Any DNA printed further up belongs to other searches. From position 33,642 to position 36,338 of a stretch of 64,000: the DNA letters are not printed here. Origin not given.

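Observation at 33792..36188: Tandem TIR-like (Cap12/Pycsar-type) domains fused to a P-loop NTPase: candidate undescribed anti-phage sensor-effector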

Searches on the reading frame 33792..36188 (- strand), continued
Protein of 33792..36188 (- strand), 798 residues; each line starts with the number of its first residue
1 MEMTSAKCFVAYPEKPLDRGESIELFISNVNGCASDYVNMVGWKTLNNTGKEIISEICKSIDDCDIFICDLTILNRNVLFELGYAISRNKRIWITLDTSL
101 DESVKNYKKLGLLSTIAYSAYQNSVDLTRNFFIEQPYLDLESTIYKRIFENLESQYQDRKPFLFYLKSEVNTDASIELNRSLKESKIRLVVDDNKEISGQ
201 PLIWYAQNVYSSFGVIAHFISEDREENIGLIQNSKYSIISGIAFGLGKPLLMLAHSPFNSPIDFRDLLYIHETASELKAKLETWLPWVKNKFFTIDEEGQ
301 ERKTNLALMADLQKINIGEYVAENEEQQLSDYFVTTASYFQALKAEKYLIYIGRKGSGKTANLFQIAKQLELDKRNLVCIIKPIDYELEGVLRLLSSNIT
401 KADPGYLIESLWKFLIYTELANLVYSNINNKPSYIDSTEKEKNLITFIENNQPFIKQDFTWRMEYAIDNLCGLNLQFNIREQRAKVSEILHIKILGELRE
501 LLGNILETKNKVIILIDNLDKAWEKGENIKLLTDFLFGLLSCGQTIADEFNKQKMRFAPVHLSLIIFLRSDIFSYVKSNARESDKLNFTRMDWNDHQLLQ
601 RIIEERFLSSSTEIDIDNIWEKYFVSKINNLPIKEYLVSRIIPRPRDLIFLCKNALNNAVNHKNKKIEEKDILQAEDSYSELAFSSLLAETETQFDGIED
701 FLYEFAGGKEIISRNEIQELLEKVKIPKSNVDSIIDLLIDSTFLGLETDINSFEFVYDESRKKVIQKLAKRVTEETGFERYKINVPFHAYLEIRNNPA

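Call 20: find_encoding_contigs(protein=P0116, flank=10000, max_places=2)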
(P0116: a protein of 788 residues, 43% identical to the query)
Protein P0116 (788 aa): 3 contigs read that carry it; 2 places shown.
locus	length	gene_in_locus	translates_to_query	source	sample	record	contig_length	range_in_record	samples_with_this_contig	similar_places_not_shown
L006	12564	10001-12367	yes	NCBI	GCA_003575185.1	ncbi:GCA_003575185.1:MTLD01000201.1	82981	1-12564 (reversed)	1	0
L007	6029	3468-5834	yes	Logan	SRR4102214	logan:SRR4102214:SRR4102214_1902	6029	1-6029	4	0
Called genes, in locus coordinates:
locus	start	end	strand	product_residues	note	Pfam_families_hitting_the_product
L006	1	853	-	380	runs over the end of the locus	PF01546:Peptidase_M20, PF07687:M20_dimer (weak)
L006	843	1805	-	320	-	PF02016:Peptidase_S66, PF17676:Peptidase_S66C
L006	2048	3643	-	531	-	PF00496:SBP_bac_5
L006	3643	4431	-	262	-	PF13354:Beta-lactamase2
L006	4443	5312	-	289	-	PF12911:OppC_N, PF00528:BPD_transp_1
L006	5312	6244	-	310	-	PF19300:BPD_transp_1_N, PF00528:BPD_transp_1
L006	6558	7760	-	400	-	PF00155:Aminotran_1_2, PF01053:Cys_Met_Meta_PP (weak), PF01041:DegT_DnrJ_EryC1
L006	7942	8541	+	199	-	PF00881:Nitroreductase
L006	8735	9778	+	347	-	PF14237:GYF_2, PF01987:AIM24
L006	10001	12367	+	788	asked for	-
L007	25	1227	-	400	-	PF00155:Aminotran_1_2, PF01053:Cys_Met_Meta_PP (weak), PF01041:DegT_DnrJ_EryC1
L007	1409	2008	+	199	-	PF00881:Nitroreductase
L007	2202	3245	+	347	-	PF14237:GYF_2, PF01987:AIM24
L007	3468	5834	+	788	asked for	-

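Call 26: predict_structure(alignment_id=A1)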
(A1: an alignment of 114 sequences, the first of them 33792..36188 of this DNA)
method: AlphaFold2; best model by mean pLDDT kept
length: 798 residues; sequences in the alignment: 114
mean_pLDDT: 91.0   pTM: 0.79
mean pLDDT of the five models: 91.0, 90.7, 90.3, 89.9, 89.6
residues with pLDDT >= 90: 577; 70-90: 176; 50-70: 42; < 50: 3
segments of 3 or more residues with pLDDT < 50: none
pLDDT, mean of each block of 10 residues (from residue 1): 83 92 97 92 82 87 97 94 97 96 91 91 97 96 92 77 95 95 94 90 94 95 83 94 96 92 81 97 93 88 91 95 94 96 94 94 97 97 86 78 77 93 96 94 95 84 75 57 60 84 95 94 71 88 89 83 95 89 92 93 96 90 96 97 97 98 97 98 96 92 97 97 95 96 97 93 96 97 98 82
secondary structure, 60 per line:
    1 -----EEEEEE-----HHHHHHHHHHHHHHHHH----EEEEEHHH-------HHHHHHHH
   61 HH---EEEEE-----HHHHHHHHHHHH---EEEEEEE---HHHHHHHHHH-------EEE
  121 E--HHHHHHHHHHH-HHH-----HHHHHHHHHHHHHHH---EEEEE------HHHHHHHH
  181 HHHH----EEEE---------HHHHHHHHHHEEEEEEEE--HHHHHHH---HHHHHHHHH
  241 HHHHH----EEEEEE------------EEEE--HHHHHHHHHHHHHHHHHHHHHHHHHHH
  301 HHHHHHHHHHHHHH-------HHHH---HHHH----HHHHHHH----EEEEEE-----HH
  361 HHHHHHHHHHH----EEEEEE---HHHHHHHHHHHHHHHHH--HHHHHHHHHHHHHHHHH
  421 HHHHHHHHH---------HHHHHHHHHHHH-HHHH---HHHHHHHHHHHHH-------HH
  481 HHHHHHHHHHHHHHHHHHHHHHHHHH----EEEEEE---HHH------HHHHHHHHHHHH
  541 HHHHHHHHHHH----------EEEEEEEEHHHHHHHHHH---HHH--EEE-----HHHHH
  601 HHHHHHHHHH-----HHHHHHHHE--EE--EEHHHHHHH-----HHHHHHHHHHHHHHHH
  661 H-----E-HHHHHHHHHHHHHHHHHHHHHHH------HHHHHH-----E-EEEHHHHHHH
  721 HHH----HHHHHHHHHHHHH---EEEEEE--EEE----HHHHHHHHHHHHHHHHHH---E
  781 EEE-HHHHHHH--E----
elements in order (helices of 4 or more, strands of 3 or more residues): E6-11 H17-33 E38-42 H53-62 E66-70 H76-87 E91-97 H101-110 E118-121 H124-134 H144-158 E162-166 H173-184 E189-192 H202-211 E212-219 H222-228 H232-245 E250-255 E268-271 H274-314 H322-325 H329-332 H337-343 E348-353 H359-371 E376-381 H385-401 H404-429 H439-450 H452-455 H459-471 H479-506 E511-516 H529-551 E562-569 H570-579 E588-590 H596-610 H616-623 H633-639 H645-661 H669-691 H698-703 E711-713 H714-723 H728-740 E744-749 E752-754 H759-776 E780-783 H785-791

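Call 30: fold_search(model_id=the predicted structure, library=pdb)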
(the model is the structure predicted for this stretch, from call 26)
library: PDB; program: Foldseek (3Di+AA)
matches with E <= 10: 1308; with E <= 0.001: 21
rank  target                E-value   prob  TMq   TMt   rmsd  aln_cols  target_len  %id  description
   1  1fnn_A                1.6e-05  1.00  0.19  0.35  16.3       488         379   12  CRYSTAL STRUCTURE OF CDC6P FROM PYROBACULUM AEROPHILUM (released 2000-10-04)
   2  1w5t_C                6.4e-05  1.00  0.20  0.37  13.3       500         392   10  Structure of the Aeropyrum Pernix ORC2 protein (ADPNP-ADP complexes) (released 2004-10-05)
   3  7tjh_D                1.2e-04  1.00  0.21  0.34  14.9       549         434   10  S. cerevisiae ORC bound to 84 bp ARS1 DNA and Cdc6 (state 1) with flexible Orc6 N-terminal domain (released 2022-10-05)
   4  5v8f_A                2.0e-04  1.00  0.20  0.35  18.7       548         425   12  Structural basis of MCM2-7 replicative helicase loading by ORC-Cdc6 and Cdt1 (released 2017-05-10)
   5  9szt_E                2.4e-04  1.00  0.16  0.31  12.7       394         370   11  Co-chaperone Bag1-bound human 26S proteasome in SBAG1.2 state (released 2025-12-31)
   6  7dfv_B                2.5e-04  1.00  0.20  0.28  28.2       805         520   10  Cryo-EM structure of plant NLR RPP1 tetramer core part (released 2020-12-16)
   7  7tjj_D                3.0e-04  1.00  0.19  0.32  15.6       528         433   12  S. cerevisiae ORC bound to 84 bp ARS1 DNA and Cdc6 (state 1) with docked Orc6 N-terminal domain (released 2022-10-05)
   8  7dfv_A                3.1e-04  0.99  0.19  0.26  23.7       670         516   11  Cryo-EM structure of plant NLR RPP1 tetramer core part (released 2020-12-16)
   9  8xkv_B                3.1e-04  0.99  0.21  0.20  35.7       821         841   10  Cryo-EM structure of the Ycf2-FtsHi motor complex from Arabidopsis in Apo state (released 2024-09-11)
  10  9a2p_MODEL_1_A        3.3e-04  0.99  0.18  0.22  21.8       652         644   10  Model of E. coli FtsH by in-cell photo-crosslinking MS and deep learning (released 2023-02-24)
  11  5uj7_C                3.4e-04  1.00  0.20  0.35  16.8       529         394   12  Structure of the active form of human Origin Recognition Complex ATPase motor module, complex subunitS 1, 4, 5 (released 2017-02-08)
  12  9bv1_A                4.1e-04  1.00  0.17  0.30  10.8       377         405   10  M2A Midnolin-Proteasome (translocating) (released 2025-06-11)
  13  7crc_B                4.3e-04  1.00  0.20  0.15  26.0       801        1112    9  Cryo-EM structure of plant NLR RPP1 tetramer in complex with ATR1 (released 2020-12-16)
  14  2v1u_A                4.7e-04  1.00  0.25  0.44  10.8       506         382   13  STRUCTURE OF THE AEROPYRUM PERNIX ORC1 PROTEIN IN COMPLEX WITH DNA (released 2007-09-18)
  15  1in6                  5.4e-04  1.00  0.21  0.47  10.9       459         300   11  THERMOTOGA MARITIMA RUVB K64R MUTANT (released 2001-08-08)
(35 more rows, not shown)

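Call 50: find_related_loci(query=A1, collection=genome_contigs, flank=10000)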
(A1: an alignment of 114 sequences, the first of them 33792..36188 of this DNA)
Query A1 (798 aa) in genome_contigs; peptide patterns used: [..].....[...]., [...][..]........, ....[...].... (x = any residue, [..] = any of these).
599 stretches matched a pattern (row limit reached: there are more); 370 encode a relative of the query (tblastn E <= 1e-3); the best 80 are kept; 80 distinct loci.
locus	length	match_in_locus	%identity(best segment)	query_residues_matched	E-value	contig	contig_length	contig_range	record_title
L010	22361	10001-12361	48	8-795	0e+0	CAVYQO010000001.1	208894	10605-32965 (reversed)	MAG: uncultured Chloroflexia bacterium isolate MFD04716.bin.2.130 genome assembly, contig: contig_10441, whole genome sh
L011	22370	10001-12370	46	3-793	0e+0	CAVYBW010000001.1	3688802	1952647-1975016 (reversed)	MAG: uncultured Chloroflexia bacterium isolate MFD03066.bin.1.57 genome assembly, contig: contig_14780, whole genome sho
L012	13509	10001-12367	41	6-798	0e+0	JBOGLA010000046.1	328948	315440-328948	MAG: Terriglobales bacterium isolate TC-S_metawrap_bin.7 k127_1007440, whole genome shotgun sequence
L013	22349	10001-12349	41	7-796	0e+0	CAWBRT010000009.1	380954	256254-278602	MAG: uncultured Acidobacteriota bacterium isolate MFD01231.bin.2.76 genome assembly, contig: contig_26569, whole genome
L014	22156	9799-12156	42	7-798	0e+0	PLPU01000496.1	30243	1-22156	MAG: Acidobacteriaceae bacterium isolate bog_391 73.20120700_S3D.17_contig_6934, whole genome shotgun sequence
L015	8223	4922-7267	40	7-793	0e+0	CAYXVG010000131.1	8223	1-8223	MAG TPA_asm: uncultured Solibacteraceae bacterium isolate SRP141376_co4_146 genome assembly, contig: NODE_14171_length_8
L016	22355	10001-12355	42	7-796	0e+0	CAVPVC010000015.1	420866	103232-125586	MAG: uncultured Acidobacteriota bacterium isolate MFD00082.bin.1.138 genome assembly, contig: contig_3449, whole genome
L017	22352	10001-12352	45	1-793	0e+0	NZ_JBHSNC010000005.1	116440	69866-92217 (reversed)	Cohnella yongneupensis strain KACC 11768 platanus_K_default_5, whole genome shotgun sequence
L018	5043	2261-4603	40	7-794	0e+0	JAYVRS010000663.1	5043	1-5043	MAG: Bryobacteraceae bacterium isolate GL73_DN_concoct_61 GL73_DN_concoct_61_662, whole genome shotgun sequence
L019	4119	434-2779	40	7-794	0e+0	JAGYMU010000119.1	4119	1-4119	MAG: Halanaerobiales bacterium isolate M55B127 119, whole genome shotgun sequence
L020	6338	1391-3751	39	9-797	0e+0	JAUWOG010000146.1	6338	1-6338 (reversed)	MAG: Armatimonadota bacterium isolate CSMAG_2444 CSMAG_2444_k141_548514_length_6338_cov_6.0000, whole genome shotgun seq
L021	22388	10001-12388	39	2-793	0e+0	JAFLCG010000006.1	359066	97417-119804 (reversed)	MAG: Anaerolineae bacterium isolate UWPOB_ANAER4 gnl_X_IEOCAAEP_6, whole genome shotgun sequence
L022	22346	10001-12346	39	7-793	0e+0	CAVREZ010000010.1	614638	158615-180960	MAG: uncultured Acidobacteriota bacterium isolate MFD04463.bin.2.28 genome assembly, contig: contig_55926, whole genome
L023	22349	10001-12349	40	7-793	0e+0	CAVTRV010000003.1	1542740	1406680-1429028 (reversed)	MAG: uncultured Acidobacteriota bacterium isolate MFD00731.bin.1.2 genome assembly, contig: contig_1344, whole genome sh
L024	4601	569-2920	39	6-794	0e+0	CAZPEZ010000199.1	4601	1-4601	MAG TPA_asm: uncultured Terracidiphilus sp. isolate binchicken_co3_577 genome assembly, contig: NODE_62154_length_4601_c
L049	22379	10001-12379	34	5-797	4e-155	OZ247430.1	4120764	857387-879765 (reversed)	MAG: Dehalococcoidia bacterium isolate 339727ca-cd9b-4604-b777-057588a3f35a genome assembly, chromosome: 1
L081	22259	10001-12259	32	38-793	2e-127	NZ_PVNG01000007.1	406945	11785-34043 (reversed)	Nonomuraea fuscirosea strain CGMCC 4.7104 Ga0171605_107, whole genome shotgun sequence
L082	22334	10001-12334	32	8-796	9e-124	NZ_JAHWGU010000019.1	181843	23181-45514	Actinoplanes sp. DH11 NODE_19_length_181843_cov_23.603310/1-181843, whole genome shotgun sequence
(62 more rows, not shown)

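Call 57: search_protein_families(library=padloc, alignment_id=A4, max_evalue=0.00001)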
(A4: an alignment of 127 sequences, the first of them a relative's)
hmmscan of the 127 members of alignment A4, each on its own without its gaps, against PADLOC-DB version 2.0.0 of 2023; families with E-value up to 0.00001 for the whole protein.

A. member 1, L001:6926-8059:- (377 aa): 0 families

B. families by the number of members that match (of 127 scanned): 117 families (the first 25 are shown)
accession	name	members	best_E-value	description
PDLC02643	DrmMI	2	2.3e-176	DrmMI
PDLC02644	DrmMI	2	7.3e-167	DrmMI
PDLC02646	DrmMI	2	4.7e-126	DrmMI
PDLC03618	REase_MTase_IIG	2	7.7e-100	Type IIG restriction enzyme-methyltransferase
PDLC03612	REase_MTase_IIG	2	4.8e-77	Type IIG restriction enzyme-methyltransferase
PDLC03609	REase_MTase_IIG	2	3e-59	Type IIG restriction enzyme-methyltransferase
PDLC02639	DrmMI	2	1e-55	DrmMI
PDLC04134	mad2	2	8.5e-29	mads_2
PDLC02638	DrmMI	2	3.6e-13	DrmMI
PDLC04087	SIR2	2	5e-07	-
PDLC03658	mREase_IV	1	1.5e-219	Type IV methyl-directed restriction enzyme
PDLC05036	PDC-S54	1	1.2e-154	-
PDLC03207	mREase_II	1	1.2e-98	Type II methyl-directed restriction enzyme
PDLC00118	GajB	1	1.3e-89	UrvD helicase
PDLC00430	ThsB1|ThsB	1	3.4e-80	TIR-like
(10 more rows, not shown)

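Call 58: search_protein_families(library=padloc, alignment_id=A5, max_evalue=0.00001)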
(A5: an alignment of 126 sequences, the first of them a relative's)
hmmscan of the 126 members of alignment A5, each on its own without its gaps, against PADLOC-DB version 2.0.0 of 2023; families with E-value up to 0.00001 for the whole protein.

A. member 1, L049:13090-13767:- (225 aa): 1 family
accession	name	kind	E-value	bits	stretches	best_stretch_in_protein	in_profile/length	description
PDLC04832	PDC-S03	-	4.2e-08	31.2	1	144-193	105-154/188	-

B. families by the number of members that match (of 126 scanned): 274 families (the first 25 are shown)
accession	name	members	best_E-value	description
PDLC03632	MTase_III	2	0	Type III methyltransferase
PDLC03636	MTase_III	2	1e-40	Type III methyltransferase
PDLC03644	MTase_III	2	7.1e-37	Type III methyltransferase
PDLC03354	MTase_II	2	2.9e-36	Type II methyltransferase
PDLC02420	Aga_SIR2-PNTD1-PNTD2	2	5.4e-36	Class I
PDLC03635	MTase_III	2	1e-34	Type III methyltransferase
PDLC03634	MTase_III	2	1e-32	Type III methyltransferase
PDLC03633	MTase_III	2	1.6e-32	Type III methyltransferase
PDLC03339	MTase_II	2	7.7e-31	Type II methyltransferase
PDLC03300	MTase_II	2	2.1e-29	Type II methyltransferase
PDLC03638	MTase_III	2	4.7e-29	Type III methyltransferase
PDLC03641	MTase_III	2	1.8e-24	Type III methyltransferase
PDLC03371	MTase_II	2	4.1e-24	Type II methyltransferase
PDLC03216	MTase_II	2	5.3e-20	Type II methyltransferase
PDLC03738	oMTase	2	1.8e-19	orphan methyltransferase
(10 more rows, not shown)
